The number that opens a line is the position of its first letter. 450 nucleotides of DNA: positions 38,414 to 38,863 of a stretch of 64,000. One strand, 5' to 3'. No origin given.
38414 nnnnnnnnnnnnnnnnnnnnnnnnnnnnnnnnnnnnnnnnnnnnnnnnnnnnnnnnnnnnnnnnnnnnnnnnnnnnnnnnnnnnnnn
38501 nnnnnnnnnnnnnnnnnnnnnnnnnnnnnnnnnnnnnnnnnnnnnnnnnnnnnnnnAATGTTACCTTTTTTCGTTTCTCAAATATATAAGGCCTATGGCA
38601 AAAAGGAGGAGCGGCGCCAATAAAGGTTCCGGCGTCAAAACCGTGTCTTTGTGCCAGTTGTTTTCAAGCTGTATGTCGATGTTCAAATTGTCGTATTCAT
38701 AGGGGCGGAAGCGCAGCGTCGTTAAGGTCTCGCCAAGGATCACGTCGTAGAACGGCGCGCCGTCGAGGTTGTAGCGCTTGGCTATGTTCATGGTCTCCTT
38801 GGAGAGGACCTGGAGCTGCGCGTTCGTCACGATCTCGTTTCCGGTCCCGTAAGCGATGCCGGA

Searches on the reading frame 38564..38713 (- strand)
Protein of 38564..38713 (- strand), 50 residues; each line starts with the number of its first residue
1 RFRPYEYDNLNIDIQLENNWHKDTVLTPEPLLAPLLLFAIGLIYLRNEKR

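Call 40: search_protein_families(library=ncbifam, proteins=[window:38564-38713:-], max_evalue=10)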
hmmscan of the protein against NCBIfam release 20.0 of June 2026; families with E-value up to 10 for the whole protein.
seq(50 aa): 1 family
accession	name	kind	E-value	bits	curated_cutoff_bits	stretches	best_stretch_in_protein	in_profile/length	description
TIGR02595.1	PEP_CTERM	domain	0.062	14.2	16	1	27-50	1-24/24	PEP-CTERM sorting domain-containing protein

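Call 41: search_protein_families(library=pfam, proteins=[window:38564-38713:-], max_evalue=10)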
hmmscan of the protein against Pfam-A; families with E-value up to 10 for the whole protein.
seq(50 aa): 1 family
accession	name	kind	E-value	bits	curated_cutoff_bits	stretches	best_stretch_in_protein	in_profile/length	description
PF07589.16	PEP-CTERM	-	0.11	13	20.7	1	27-43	2-17/24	PEP-CTERM motif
